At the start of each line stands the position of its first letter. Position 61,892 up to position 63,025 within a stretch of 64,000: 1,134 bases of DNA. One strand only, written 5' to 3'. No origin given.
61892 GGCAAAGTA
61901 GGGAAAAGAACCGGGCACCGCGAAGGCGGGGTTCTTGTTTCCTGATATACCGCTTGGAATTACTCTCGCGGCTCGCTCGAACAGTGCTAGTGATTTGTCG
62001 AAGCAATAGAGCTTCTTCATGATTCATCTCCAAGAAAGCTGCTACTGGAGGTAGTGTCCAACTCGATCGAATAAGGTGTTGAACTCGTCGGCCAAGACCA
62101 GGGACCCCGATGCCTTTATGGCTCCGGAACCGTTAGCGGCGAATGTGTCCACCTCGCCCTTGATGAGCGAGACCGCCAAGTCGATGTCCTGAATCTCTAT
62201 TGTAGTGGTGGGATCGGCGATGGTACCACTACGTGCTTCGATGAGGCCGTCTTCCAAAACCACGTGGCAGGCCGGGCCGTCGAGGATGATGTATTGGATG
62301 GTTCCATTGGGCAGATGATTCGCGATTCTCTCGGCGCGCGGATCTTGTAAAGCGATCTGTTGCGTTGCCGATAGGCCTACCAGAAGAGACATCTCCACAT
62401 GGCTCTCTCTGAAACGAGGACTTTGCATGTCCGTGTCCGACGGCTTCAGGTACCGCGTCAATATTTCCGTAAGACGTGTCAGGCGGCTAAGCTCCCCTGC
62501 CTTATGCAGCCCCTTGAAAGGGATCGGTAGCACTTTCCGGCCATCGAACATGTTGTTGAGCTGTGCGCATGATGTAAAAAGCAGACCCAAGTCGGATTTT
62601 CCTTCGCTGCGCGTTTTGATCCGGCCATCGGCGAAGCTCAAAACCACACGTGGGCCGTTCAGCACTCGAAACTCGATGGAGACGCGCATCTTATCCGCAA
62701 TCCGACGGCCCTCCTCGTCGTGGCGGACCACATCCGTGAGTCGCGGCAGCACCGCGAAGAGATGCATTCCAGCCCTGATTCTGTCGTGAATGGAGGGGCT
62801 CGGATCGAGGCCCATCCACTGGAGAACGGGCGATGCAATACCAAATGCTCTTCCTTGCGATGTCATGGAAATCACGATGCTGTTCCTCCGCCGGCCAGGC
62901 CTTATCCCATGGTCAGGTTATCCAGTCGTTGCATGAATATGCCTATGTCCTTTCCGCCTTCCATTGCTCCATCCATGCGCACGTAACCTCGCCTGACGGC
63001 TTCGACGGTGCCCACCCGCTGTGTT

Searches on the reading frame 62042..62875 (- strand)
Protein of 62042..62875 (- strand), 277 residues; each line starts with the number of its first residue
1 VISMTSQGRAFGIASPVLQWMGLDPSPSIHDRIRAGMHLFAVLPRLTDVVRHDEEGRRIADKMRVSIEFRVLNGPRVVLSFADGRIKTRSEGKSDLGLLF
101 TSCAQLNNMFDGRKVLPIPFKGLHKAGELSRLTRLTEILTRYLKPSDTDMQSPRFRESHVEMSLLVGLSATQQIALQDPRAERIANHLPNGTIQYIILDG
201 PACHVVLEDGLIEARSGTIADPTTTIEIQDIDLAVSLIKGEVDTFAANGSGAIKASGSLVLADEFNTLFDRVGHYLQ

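Call 58: find_encoding_contigs(protein=window:62042-62875:-, flank=10000, max_places=4)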
Protein window:62042-62875:- (277 aa): 8 contigs read that carry it; 4 places shown.
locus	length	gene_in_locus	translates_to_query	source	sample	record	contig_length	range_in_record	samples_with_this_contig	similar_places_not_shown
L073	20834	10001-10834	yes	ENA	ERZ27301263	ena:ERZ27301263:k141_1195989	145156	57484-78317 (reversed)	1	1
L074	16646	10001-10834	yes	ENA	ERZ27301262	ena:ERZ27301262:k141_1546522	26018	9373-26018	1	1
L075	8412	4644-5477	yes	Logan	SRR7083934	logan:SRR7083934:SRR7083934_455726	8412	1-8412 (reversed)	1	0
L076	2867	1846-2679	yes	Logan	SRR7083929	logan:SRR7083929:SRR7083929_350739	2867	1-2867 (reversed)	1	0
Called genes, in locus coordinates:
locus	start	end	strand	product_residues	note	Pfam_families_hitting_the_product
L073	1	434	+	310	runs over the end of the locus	PF08331:QueG_DUF1730, PF13484:Fer4_16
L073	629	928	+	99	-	PF00216:Bac_DNA_binding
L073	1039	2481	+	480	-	PF00171:Aldedh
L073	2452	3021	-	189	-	PF07719:TPR_2 (faint), PF12968:DUF3856 (faint), PF13181:TPR_8 (faint), PF13424:TPR_12 (faint), PF12895:ANAPC3 (faint), PF13431:TPR_17 (faint), PF13374:TPR_10 (faint), PF14559:TPR_19 (faint)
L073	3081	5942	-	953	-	PF08471:Ribonuc_red_2_N, PF02867:Ribonuc_red_lgC, PF12637:TSCPD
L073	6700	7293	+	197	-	PF07729:FCD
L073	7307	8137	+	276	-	PF00456:Transketolase_N, PF13292:DXP_synthase_N, PF00676:E1_dh (weak)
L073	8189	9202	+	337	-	PF02779:Transket_pyr, PF02780:Transketolase_C, PF17147:PFOR_II (weak)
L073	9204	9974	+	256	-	-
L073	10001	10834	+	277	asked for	-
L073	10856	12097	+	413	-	PF00202:Aminotran_3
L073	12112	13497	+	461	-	PF04389:Peptidase_M28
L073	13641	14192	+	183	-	-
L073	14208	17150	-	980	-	PF13424:TPR_12 (faint), PF17874:TPR_MalT (faint), PF00486:Trans_reg_C (weak)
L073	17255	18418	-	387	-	PF24762:TPR_IF140-IFT172 (faint), PF25295:TPR_IFT122 (faint)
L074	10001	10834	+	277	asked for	-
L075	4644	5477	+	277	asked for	-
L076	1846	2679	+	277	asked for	-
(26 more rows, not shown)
